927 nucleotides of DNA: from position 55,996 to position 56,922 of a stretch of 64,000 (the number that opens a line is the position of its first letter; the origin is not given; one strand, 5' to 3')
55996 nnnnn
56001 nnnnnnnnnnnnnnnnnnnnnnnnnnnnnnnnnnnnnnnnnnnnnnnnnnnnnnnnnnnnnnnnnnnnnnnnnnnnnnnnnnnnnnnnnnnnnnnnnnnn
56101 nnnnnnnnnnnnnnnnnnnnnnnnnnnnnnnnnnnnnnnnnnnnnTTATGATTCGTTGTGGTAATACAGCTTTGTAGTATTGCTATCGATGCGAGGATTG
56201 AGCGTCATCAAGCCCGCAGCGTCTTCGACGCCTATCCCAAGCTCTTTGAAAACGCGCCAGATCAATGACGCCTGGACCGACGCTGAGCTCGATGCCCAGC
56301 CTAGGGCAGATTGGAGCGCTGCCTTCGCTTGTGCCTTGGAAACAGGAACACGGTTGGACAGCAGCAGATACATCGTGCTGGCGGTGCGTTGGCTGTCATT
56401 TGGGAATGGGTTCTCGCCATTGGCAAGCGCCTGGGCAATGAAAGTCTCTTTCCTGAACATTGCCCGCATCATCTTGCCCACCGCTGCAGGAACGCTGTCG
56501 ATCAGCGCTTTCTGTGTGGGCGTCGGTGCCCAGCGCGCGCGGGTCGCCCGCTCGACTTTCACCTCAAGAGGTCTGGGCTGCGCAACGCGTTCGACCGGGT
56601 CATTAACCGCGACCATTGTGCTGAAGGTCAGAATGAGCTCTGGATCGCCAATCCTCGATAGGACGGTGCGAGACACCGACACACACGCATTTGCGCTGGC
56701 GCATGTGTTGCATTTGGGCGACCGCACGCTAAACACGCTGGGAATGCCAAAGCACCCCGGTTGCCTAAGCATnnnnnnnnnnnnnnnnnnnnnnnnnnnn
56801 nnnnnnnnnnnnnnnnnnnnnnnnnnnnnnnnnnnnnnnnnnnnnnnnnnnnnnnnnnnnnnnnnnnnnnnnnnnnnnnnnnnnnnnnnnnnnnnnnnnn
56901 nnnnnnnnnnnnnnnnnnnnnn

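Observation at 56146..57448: Phage-encoded sigma factor with a translationally coupled Cys-rich partner (possible sigma/anti-sigma pair)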

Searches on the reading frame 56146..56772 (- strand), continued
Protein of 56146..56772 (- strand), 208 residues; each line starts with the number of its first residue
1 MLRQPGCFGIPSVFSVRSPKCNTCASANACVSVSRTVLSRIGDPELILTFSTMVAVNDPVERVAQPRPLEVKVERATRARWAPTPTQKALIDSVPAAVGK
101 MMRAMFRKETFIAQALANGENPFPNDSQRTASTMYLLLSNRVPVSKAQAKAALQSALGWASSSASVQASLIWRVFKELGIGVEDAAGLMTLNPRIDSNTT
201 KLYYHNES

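Call 72: search_protein_families(library=pfam, alignment_id=A3, max_evalue=10)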
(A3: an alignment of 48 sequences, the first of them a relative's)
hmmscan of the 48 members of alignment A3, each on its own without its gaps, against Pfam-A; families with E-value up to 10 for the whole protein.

A. member 1, P0001 (208 aa): 1 family
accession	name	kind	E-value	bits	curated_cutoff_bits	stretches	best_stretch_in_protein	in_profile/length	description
PF01318.25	Bromo_coat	-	0.037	14.6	27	1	144-180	110-146/189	Bromovirus coat protein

B. families by the number of members that match (of 48 scanned): 29 families (the first 25 are shown)
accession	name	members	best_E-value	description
PF13751.12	DDE_Tnp_1_6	7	0.016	Transposase DDE domain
PF12048.14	DUF3530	1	0.012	Protein of unknown function (DUF3530)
PF04642.17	DUF601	1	0.013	Protein of unknown function, DUF601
PF20379.3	DUF6674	1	0.013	Family of unknown function (DUF6674)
PF14245.11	Pilin_PilA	1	0.02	Type IV pilin PilA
PF01318.25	Bromo_coat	1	0.037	Bromovirus coat protein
PF20320.3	DUF6615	1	0.047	Family of unknown function (DUF6615)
PF13110.11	DUF3966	1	0.05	Protein of unknown function (DUF3966)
PF05236.20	TAF4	1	0.051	Transcription initiation factor TFIID component TAF4 family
PF01300.24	Sua5_yciO_yrdC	1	0.052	Telomere recombination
PF00732.25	GMC_oxred_N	1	0.059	GMC oxidoreductase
PF01990.22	ATP-synt_F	1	0.063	ATP synthase (F/14-kDa) subunit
PF01996.21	F420_ligase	1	0.076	F420-0:Gamma-glutamyl ligase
PF25429.1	zf-POGZ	1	0.098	POGZ-like double zinc finger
PF23392.1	DUF7101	1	0.11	Domain of unknown function (DUF7101)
PF02467.21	Whib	1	0.2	Transcription factor WhiB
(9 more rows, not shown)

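Call 79: search_protein_families(library=pfam, proteins=[P0165, P0107, P0132, P0141, P0161], max_evalue=0.01)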
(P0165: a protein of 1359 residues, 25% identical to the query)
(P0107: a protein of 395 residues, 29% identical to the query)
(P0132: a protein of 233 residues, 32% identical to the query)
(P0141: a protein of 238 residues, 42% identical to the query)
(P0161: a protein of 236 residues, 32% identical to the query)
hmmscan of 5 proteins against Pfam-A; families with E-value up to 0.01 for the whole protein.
P0165 (1359 aa): 12 families
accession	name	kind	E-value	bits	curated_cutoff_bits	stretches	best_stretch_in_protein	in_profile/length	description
PF13176.12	TPR_7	-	4.2e-14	51.8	27.9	0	950-966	15-31/36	Tetratricopeptide repeat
PF13676.11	TIR_2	-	1.3e-12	48.7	28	1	8-121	1-104/122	TIR domain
PF13997.11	YqjK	-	3.3e-12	47.1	28.1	0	933-963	38-68/73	YqjK-like protein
PF25045.1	vWA_Ro60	-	6.5e-12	46.1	27.7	0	973-1012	85-124/165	Ro60 vWA domain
PF00515.34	TPR_1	-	2.2e-11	43.5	27.8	0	805-820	16-31/34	Tetratricopeptide repeat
PF13424.12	TPR_12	-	1.1e-10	42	30.1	0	904-965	21-76/77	Tetratricopeptide repeat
PF07719.23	TPR_2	-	5.5e-10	39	27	0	806-821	17-32/34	Tetratricopeptide repeat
PF08264.19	Anticodon_1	-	4.7e-09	36.7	25.1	0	626-670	42-88/148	Anticodon-binding domain of tRNA ligase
PF13374.12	TPR_10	-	2.3e-08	34.2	27.5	0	805-821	17-33/42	Tetratricopeptide repeat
PF25214.1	HVO_B0008_N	-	6e-08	32.8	27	0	804-815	14-25/38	HVO_B0008 N-terminal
PF00931.28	NB-ARC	-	0.00016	21.5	23.5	1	206-409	5-202/248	NB-ARC domain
PF02196.21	RBD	-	0.0089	16.4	25.7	0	1127-1146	3-22/69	Raf-like Ras-binding domain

P0107 (395 aa): 1 family
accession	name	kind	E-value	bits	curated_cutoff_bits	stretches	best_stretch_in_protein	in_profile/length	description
PF04542.20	Sigma70_r2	-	4.1e-08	33.3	24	1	7-74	2-63/71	Sigma-70 region 2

P0132 (233 aa): 0 families

P0141 (238 aa): 0 families

P0161 (236 aa): 0 families

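Call 81: list_cluster_members(proteins=[P0107])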
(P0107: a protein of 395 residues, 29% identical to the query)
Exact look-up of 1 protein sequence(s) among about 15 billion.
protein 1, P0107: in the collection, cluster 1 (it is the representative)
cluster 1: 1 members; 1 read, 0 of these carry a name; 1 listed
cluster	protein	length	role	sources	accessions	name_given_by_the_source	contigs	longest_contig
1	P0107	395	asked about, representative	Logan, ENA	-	-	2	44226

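Call 82: find_encoding_contigs(protein=P0107, flank=6000, max_places=4)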
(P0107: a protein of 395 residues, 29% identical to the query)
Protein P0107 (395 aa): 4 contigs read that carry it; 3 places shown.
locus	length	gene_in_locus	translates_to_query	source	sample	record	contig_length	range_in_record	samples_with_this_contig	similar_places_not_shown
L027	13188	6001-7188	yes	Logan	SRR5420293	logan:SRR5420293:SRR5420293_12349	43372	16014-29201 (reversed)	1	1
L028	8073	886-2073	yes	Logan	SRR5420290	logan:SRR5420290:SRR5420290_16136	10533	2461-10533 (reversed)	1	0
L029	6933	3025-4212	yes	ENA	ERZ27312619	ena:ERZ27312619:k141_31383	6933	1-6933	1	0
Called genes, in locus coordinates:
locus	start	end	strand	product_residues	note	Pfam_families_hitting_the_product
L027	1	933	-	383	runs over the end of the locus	PF03428:RP-C, PF11800:RP-C_C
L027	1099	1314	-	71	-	-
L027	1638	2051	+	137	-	-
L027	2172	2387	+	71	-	-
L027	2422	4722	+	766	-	PF06213:CobT (weak), PF11775:CobT_C, PF00092:VWA (faint)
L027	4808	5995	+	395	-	PF07726:AAA_3 (weak), PF07728:AAA_5, PF08406:CbbQ_C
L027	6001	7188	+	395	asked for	PF04542:Sigma70_r2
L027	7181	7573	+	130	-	-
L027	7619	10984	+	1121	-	PF02811:PHP, PF07733:DNA_pol3_alpha, PF17657:DNA_pol3_finger, PF14579:HHH_6, PF03167:UDG (weak)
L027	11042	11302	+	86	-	-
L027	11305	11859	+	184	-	-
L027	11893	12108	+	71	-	-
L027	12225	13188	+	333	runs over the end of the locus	PF09414:RNA_ligase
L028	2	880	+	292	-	?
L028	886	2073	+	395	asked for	PF04542:Sigma70_r2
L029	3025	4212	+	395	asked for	PF04542:Sigma70_r2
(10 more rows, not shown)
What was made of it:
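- It is encoded identically on contigs from three samples, in the same synteny (call 82).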

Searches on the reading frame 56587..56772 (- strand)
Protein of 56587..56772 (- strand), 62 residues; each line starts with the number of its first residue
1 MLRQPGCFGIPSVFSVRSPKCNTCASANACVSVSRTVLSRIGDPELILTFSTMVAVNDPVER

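Call 101: search_solved_structures(query=A6, max_evalue=10, show_alignments=3)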
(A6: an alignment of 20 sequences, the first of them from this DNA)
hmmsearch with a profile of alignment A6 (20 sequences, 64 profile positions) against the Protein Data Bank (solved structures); distinct sequences matched with E-value up to 10: 10.
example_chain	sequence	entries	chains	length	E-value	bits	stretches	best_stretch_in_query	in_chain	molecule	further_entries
7r81_c2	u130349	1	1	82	0.12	16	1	6-30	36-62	40S ribosomal protein S27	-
1lb1_A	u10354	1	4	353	0.15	15.7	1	22-39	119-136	Guanine nucleotide exchange factor DBS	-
1kz7_A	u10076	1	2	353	0.15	15.7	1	22-39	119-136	GUANINE NUCLEOTIDE EXCHANGE FACTOR DBS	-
1kzg_A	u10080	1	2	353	0.15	15.7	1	22-39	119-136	GUANINE NUCLEOTIDE EXCHANGE FACTOR DBS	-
6rxx_Cq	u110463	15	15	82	0.16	15.6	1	6-29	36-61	Ribosomal protein s27-like protein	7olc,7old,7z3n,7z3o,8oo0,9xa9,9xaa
1rj2_A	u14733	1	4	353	0.21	15.2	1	22-39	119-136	Guanine nucleotide exchange factor DBS [Fragment]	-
8dy7_H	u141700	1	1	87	0.54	13.9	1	20-45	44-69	Transcriptional regulator WhiB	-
4v3p_SX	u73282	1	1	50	0.54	13.9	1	8-30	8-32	40S ribosomal protein S27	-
5wch_A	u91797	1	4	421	0.82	13.3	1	20-50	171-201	Probable ubiquitin carboxyl-terminal hydrolase FAF-X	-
9axt_Ah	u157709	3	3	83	1.8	12.2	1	6-30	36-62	Small ribosomal subunit protein eS27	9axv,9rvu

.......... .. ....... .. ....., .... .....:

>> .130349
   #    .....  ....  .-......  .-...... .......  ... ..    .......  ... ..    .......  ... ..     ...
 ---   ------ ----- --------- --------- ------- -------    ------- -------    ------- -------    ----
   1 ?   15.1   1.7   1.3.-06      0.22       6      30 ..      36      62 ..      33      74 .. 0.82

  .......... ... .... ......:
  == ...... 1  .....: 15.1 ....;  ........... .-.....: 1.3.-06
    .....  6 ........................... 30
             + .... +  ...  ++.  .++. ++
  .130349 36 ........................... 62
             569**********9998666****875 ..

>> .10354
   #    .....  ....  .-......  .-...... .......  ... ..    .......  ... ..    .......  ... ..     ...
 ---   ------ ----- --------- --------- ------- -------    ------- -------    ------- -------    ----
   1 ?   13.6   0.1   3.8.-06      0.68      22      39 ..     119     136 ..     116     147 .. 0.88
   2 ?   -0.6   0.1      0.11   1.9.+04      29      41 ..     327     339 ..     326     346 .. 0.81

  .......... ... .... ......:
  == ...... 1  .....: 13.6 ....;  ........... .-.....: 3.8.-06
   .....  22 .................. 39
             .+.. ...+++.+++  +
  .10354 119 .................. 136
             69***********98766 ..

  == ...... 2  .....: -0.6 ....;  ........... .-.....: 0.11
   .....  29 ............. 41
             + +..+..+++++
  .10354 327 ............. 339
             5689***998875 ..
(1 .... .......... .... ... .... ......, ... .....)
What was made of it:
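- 56683..56757 (-): N-terminal Cys4 metal-binding knuckle: PGCFG-x11-C-x2-C-x5-C (residues 6-30). Only weak, non-significant similarity to the eS27 zinc ribbon (E 0.12) and WhiB (E 0.54) (call 101).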
